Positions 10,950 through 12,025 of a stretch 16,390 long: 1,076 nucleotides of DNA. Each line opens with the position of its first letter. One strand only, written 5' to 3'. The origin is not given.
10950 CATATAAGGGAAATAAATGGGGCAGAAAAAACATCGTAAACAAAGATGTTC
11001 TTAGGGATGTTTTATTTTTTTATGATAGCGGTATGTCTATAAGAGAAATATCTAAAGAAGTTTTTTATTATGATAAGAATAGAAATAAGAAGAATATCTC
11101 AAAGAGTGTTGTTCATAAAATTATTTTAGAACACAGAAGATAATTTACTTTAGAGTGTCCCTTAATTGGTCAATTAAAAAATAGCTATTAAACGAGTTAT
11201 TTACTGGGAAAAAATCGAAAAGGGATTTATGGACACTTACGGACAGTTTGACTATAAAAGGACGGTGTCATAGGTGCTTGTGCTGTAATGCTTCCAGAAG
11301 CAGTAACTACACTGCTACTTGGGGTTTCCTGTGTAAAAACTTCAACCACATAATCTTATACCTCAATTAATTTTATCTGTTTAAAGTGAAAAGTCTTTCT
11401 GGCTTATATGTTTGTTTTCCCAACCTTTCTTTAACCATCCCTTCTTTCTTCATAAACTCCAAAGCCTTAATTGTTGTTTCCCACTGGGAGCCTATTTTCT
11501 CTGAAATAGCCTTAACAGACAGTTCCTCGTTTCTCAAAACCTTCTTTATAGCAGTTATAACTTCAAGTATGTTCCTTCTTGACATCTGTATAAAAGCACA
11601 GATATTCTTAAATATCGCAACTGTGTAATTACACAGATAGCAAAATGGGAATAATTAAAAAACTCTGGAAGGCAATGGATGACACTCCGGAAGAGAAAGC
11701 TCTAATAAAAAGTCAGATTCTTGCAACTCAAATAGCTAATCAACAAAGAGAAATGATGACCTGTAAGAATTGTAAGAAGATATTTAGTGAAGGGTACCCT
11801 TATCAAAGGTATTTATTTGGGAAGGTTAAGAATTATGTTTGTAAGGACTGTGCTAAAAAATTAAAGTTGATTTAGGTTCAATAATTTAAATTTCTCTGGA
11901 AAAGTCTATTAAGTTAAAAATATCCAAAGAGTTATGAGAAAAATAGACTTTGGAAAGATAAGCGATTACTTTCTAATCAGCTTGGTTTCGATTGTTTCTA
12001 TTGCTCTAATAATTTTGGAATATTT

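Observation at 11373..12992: Uncharacterised three-gene cassette (wHTH repressor / Zn-ribbon / 2TM protein) wedged against a Type III R-M operon: candidate novel defence or element-maintenance module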

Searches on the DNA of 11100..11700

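Call 71: search_rna_families(source=window, start=11100, end=11700, threshold=evalue, max_evalue=1)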
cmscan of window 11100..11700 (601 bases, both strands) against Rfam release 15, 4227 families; matches with E-value up to 1: 0.
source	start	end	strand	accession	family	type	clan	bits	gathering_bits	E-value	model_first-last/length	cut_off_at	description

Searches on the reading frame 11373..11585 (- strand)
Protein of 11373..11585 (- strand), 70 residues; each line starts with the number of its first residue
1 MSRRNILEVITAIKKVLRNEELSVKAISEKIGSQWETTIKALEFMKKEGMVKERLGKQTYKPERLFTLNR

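Call 6: search_protein_families(library=pfam, proteins=[window:11373-11585:-], max_evalue=0.1)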
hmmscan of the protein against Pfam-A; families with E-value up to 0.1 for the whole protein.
window:11373-11585:- (70 aa): 8 families
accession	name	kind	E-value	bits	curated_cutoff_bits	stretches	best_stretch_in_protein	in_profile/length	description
PF01978.25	TrmB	-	0.005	17.1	25.6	1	15-58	16-59/68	Sugar-specific transcriptional regulator TrmB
PF13412.12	HTH_24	-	0.0059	16.6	21.9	1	4-52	6-48/48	Winged helix-turn-helix DNA-binding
PF14947.12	HTH_45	-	0.0089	16.5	25.5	1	3-60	1-56/77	Winged helix-turn-helix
PF13545.12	HTH_Crp_2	-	0.031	14.7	27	1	21-57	22-57/70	Crp-like helix-turn-helix domain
PF02082.26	Rrf2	-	0.066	13.8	30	1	8-58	10-60/132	Iron-dependent Transcriptional regulator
PF24033.1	DUF7342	-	0.073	13.5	31.6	1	12-65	9-63/150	Family of unknown function (DUF7342)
PF06969.22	HemN_C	-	0.085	13.4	24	1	17-53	15-53/67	HemN C-terminal domain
PF24270.1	HTH_Cmi2_C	-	0.093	13.4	27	0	13-54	80-121/125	Cmi2, C-terminal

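Call 7: search_protein_families(library=padloc, proteins=[window:11373-11585:-], max_evalue=0.1)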
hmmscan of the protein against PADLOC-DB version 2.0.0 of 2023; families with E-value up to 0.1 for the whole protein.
window:11373-11585:- (70 aa): 8 families
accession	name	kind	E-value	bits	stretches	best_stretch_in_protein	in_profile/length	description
PDLC01434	CasR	-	5e-05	21.2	1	15-55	135-175/191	"CAS-I,CAS-II,CAS-III,CAS-IV,CAS-V,CAS-VI; associated_signaling"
PDLC01268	CasR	-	0.00011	20.2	1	15-61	131-175/179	"CAS-I,CAS-II,CAS-III,CAS-IV,CAS-V,CAS-VI; associated_signaling"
PDLC01850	CARF3--CARF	-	0.00025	19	1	11-62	149-200/209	-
PDLC01879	CARF3--CARF_TM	-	0.00031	18.5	1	6-65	161-212/222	-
PDLC01848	CARF3--CARF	-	0.0012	16.6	1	13-63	142-190/197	-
PDLC01438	Csa3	-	0.0022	16.1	1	3-60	150-198/305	"CAS-I,CAS-II,CAS-III,CAS-IV,CAS-V,CAS-VI; associated_signaling"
PDLC01857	CARF3--CARF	-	0.0075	13.9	1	19-66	141-189/201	-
PDLC01044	Csa3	-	0.015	13.2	1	12-53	141-180/194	Type I-A associated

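Call 8: search_protein_families(library=phrogs, proteins=[window:11373-11585:-], max_evalue=0.1)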
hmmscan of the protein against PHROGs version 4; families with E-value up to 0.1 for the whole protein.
window:11373-11585:- (70 aa): 4 families
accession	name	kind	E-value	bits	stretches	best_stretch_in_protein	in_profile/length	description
phrog_1687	-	transcription regulation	0.047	14.7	1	16-58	75-117/162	MarR family transcrition regulator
phrog_11046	-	transcription regulation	0.061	14.2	1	13-61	15-63/94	transcriptional regulator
phrog_3855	-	DNA, RNA and nucleotide metabolism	0.063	14.7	1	17-54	75-112/115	HTH DNA binding protein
phrog_5978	-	unknown function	0.087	12.9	1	6-57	299-347/364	-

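Call 9: search_protein_families(library=ncbifam, proteins=[window:11373-11585:-], max_evalue=0.1)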
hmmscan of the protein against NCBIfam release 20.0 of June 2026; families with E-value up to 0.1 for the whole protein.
window:11373-11585:- (70 aa): 4 families
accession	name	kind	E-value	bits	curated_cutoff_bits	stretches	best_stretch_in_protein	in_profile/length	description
NF033788.1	HTH_metalloreg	subfamily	0.0021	17.8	55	1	13-54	16-58/77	metalloregulator ArsR/SmtB family transcription factor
TIGR01884.1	cas_HTH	subfamily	0.0023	17.3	60.2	1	20-57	155-192/202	CRISPR-associated CARF protein Csa3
TIGR04472.1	reg_rSAM_mob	hypoth_equivalog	0.046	13.8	240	1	18-66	42-90/141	radical SAM mobile pair system MarR family transcriptional regulator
NF033789.1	repress_SdpR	subfamily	0.086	12.8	100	0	13-58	13-58/79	autorepressor SdpR family transcription factor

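Call 65: find_homologous_proteins(query=window:11376-11585:-, max_evalue=0.01)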
Query window:11376-11585:- (70 aa): 120 proteins with E <= 0.01 among 120 candidates.
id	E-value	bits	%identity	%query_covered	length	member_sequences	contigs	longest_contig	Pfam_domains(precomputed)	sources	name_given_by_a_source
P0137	6.6e-36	138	100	100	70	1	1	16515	-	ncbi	-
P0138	8.2e-23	97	77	100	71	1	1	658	-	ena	-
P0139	2.1e-22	95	80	97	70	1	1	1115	-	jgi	-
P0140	2.5e-22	95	80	97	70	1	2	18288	-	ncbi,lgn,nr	ncbi:MAG: hypothetical protein KJ721_02620 [Nanoarchaeota archaeon]|nr:hypothetical protein [Nanoarc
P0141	3.0e-22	95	74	99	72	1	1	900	-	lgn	-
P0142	6.6e-22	94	77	97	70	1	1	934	-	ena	-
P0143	7.9e-22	94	77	100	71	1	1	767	-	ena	-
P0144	7.9e-22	94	78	97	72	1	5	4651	-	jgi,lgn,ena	-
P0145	8.0e-22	94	77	97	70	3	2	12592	-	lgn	-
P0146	9.2e-22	93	73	100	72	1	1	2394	-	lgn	-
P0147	1.1e-21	93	77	97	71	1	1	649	-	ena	-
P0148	1.2e-21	93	74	100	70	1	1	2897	-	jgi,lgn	jgi:predicted transcriptional regulator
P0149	1.7e-21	93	75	97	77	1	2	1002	-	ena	-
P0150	1.9e-21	92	75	97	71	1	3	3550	-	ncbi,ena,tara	tara:strand:+ start:104 stop:319 length:216 start_codon:yes stop_codon:yes gene_type:complete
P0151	1.9e-21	92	70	100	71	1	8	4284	-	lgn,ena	-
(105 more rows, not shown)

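Call 66: find_encoding_contigs(protein=P0140, flank=10000, max_places=3)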
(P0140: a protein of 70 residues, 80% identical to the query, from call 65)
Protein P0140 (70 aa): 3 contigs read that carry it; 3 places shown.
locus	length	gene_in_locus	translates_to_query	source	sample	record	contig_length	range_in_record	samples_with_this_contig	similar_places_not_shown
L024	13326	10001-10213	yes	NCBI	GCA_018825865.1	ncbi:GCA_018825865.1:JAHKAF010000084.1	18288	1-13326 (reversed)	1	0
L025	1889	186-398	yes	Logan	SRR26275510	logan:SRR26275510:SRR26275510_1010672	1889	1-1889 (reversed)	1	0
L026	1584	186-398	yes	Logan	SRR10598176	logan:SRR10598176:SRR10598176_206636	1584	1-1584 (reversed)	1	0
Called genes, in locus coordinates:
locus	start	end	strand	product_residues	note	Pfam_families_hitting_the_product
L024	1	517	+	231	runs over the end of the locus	PF13483:Lactamase_B_3, PF12706:Lactamase_B_2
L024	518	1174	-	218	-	PF13419:HAD_2 (weak)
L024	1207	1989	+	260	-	PF02676:TYW3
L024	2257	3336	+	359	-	PF00091:Tubulin, PF12327:FtsZ_C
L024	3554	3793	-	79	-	-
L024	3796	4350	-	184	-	PF14512:TM1586_NiRdase, PF00881:Nitroreductase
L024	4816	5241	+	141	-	PF01797:Y1_Tnp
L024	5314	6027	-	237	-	PF01978:TrmB, PF03965:Penicillinase_R (weak)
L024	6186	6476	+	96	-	-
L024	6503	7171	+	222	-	PF13419:HAD_2 (faint), PF00702:Hydrolase (weak), PF13242:Hydrolase_like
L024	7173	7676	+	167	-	PF13238:AAA_18 (weak)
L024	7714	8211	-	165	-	PF21800:KH_KRR1_2nd, PF22891:KH_PNO1_2nd, PF00013:KH_1 (weak)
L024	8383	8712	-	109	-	PF01176:eIF-1a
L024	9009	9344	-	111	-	PF04242:DUF424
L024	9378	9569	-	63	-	PF18930:DUF5679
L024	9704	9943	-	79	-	-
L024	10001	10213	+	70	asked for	-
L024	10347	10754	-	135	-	PF01873:eIF-5_eIF-2B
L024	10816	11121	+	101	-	-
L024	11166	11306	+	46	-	-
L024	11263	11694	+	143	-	-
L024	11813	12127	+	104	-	-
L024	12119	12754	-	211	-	PF01336:tRNA_anti-codon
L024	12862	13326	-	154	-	?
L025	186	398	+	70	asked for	-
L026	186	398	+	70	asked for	-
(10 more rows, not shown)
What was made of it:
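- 11373..11585 (-): 70-aa winged-HTH gene. A conserved host transcription factor of Nanoarchaeota/Pacearchaeota, not a component specific to this cassette. In L024 it lies among eIF-2beta, eIF-1A, KH/PNO1 and FtsZ genes (call 66).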

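Call 74: find_related_loci(query=A4, collection=viral_contigs, flank=6000)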
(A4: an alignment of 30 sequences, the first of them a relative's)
Query A4 (70 aa) in viral_contigs; peptide patterns used: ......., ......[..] (x = any residue, [..] = any of these).
72 stretches matched a pattern, but none encodes a relative of the query by tblastn (E <= 1e-3).
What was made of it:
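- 11373..11585 (-): None found in IMG/VR (call 74).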

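Call 99: search_solved_structures(query=A4, max_evalue=1)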
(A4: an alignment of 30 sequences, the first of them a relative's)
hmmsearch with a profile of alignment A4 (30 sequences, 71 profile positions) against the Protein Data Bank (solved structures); distinct sequences matched with E-value up to 1: 9.
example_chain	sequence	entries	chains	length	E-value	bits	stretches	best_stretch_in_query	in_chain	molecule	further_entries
9t6t_A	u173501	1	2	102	0.014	18.7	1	13-56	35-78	Lmo1102 protein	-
9t6r_A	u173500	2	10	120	0.019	18.3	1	13-56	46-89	Lmo1102 protein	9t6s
2lvs_A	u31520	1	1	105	0.034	17.5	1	12-59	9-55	Putative uncharacterized protein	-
9hcj_R0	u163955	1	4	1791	0.19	15.1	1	7-37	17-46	Nup160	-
1p4x_A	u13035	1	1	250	0.22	14.8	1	22-62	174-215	staphylococcal accessory regulator A homologue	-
6zu5_LM0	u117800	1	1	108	0.32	14.3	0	15-38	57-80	eL14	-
1q1h_A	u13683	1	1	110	0.36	14.2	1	8-58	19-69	Transcription Factor E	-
1uly_A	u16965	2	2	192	0.86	13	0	11-64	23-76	hypothetical protein PH1932 | hypothetical transcription regulator protein, PH1932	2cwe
8pqm_A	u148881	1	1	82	0.89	12.9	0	21-63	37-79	FadR family transcriptional regulator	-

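Call 100: search_protein_families(library=pfam, alignment_id=A4, max_evalue=0.01)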
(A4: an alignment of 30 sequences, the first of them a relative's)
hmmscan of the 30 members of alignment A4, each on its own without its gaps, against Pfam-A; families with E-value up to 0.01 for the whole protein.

A. member 1, P0137 (70 aa): 3 families
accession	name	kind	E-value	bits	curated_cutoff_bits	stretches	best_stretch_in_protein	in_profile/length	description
PF01978.25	TrmB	-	0.005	17.1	25.6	1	15-58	16-59/68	Sugar-specific transcriptional regulator TrmB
PF13412.12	HTH_24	-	0.0059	16.6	21.9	1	4-52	6-48/48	Winged helix-turn-helix DNA-binding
PF14947.12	HTH_45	-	0.0089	16.5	25.5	0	3-60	1-56/77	Winged helix-turn-helix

B. families by the number of members that match (of 30 scanned): 16 families
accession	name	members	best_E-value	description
PF14947.12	HTH_45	16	1.6e-06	Winged helix-turn-helix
PF13412.12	HTH_24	7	4.3e-05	Winged helix-turn-helix DNA-binding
PF01978.25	TrmB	6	0.00038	Sugar-specific transcriptional regulator TrmB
PF25212.1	HVO_A0114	5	0.00028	HVO_A0114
PF22194.2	F-93_WHD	3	0.00078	F-93, winged-helix domain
PF06969.22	HemN_C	2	0.0037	HemN C-terminal domain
PF13463.12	HTH_27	1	0.00011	Winged helix DNA-binding domain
PF18595.6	Nuf2_DHR10-like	1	0.0022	Nuf2, DHR10-like domain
PF14394.12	DUF4423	1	0.0041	Domain of unknown function (DUF4423)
PF02082.26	Rrf2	1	0.0064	Iron-dependent Transcriptional regulator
PF09012.17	FeoC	1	0.0066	FeoC like transcriptional regulator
PF23176.1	bHLH_LHW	1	0.0077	Transcription factor LHW bHLH domain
PF01325.25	Fe_dep_repress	1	0.0081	Iron dependent repressor, N-terminal DNA binding domain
PF01047.28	MarR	1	0.0082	MarR family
PF05942.16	PaREP1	1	0.0083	Archaeal PaREP1/PaREP8 family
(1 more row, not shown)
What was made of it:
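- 11373..11585 (-): 16 of 30 members hit HTH_45 (call 100).
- On Winged-helix HTH_45 / TrmB-like regulators (70-aa gene): The window protein itself is below threshold, E 0.009 (calls 6, 100).
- Checked: Its own Pfam hits are below threshold (TrmB, HTH_24, HTH_45, E about 0.005-0.009, call 6), but 16 of 30 family members hit HTH_45, best 1.6e-6 (call 100).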

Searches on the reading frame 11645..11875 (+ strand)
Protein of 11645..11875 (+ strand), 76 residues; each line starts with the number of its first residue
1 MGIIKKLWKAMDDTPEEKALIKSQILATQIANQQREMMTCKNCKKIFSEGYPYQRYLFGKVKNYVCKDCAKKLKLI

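Call 6: search_protein_families(library=pfam, proteins=[window:11645-11875:+], max_evalue=0.1)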
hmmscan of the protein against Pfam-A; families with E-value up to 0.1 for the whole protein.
window:11645-11875:+ (76 aa): 7 families
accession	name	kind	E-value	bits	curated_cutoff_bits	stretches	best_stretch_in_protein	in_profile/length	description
PF20097.4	DUF6487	-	0.0015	19.4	24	0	23-47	36-62/67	Domain of unknown function (DUF6487)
PF17032.10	Zn_ribbon_15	-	0.014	16.6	28.9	1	32-73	32-62/73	zinc-ribbon family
PF01927.22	Mut7-C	-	0.02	15.5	23.3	1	23-55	110-141/146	Mut7-C RNAse domain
PF23550.1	zf_Tbcl_Rhp7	-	0.029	14.3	27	0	61-74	25-38/39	DNA repair protein rhp7 treble clef domain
PF17283.8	Zn_ribbon_SprT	-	0.04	14.4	28.1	0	60-75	21-36/38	SprT-like zinc ribbon domain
PF08271.17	Zn_Ribbon_TF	-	0.059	13.4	29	0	63-70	19-26/43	TFIIB zinc-binding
PF14353.12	CpXC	-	0.068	13.6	25.4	0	24-51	24-51/121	CpXC protein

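Call 7: search_protein_families(library=padloc, proteins=[window:11645-11875:+], max_evalue=0.1)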
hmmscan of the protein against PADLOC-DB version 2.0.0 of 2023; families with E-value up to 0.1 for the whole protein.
window:11645-11875:+ (76 aa): 1 family
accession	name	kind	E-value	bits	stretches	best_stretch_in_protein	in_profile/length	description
PDLC02522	PglX|PglXI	-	0.029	10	1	20-74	166-220/1218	PglX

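Call 8: search_protein_families(library=phrogs, proteins=[window:11645-11875:+], max_evalue=0.1)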
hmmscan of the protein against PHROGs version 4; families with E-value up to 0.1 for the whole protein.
window:11645-11875:+ (76 aa): 7 families
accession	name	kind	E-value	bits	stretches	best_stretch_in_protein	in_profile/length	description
phrog_5602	-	unknown function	0.0038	17.9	1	28-72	9-51/60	-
phrog_2633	-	DNA, RNA and nucleotide metabolism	0.017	16.3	1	30-72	6-48/142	endonuclease VII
phrog_3036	-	unknown function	0.024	15.6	0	34-49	36-51/67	-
phrog_1271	-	DNA, RNA and nucleotide metabolism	0.036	14.5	1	32-73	150-187/361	HNH endonuclease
phrog_19908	-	unknown function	0.039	14.8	1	30-64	7-33/43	-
phrog_26059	-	unknown function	0.053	14.9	1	17-71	40-87/135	-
phrog_6504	-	unknown function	0.071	14.3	0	32-48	29-45/61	-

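Call 9: search_protein_families(library=ncbifam, proteins=[window:11645-11875:+], max_evalue=0.1)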
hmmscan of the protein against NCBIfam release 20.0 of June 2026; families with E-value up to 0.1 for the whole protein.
window:11645-11875:+ (76 aa): 2 families
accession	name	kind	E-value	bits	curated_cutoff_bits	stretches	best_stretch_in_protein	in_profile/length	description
NF041915.1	HVO_2901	equivalog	0.0054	16.5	80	1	31-50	9-28/55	HVO_2901 family zinc finger protein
TIGR04104.1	cxxc_20_cxxc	subfamily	0.064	13.6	45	0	39-74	2-36/93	TIGR04104 family putative zinc finger protein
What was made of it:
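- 11645..11875 (+): 76-aa CxxC-X22-CxxC zinc-ribbon ORFan. It starts where synteny with the wHTH locus of relatives ends. Zn-ribbon family hits are sub-threshold (calls 6, 8, 9).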

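Call 64: find_homologous_proteins(query=window:11645-11872:+, max_evalue=0.01)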
Query window:11645-11872:+ (76 aa): 1 proteins with E <= 0.01 among 6 candidates.
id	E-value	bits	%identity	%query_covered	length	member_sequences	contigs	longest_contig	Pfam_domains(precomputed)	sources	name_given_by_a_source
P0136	3.6e-44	165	100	100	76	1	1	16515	-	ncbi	-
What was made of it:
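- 11645..11875 (+): The only hit in 5.8 billion clusters is itself (call 64).
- The Zn-ribbon is an ORFan (call 64).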
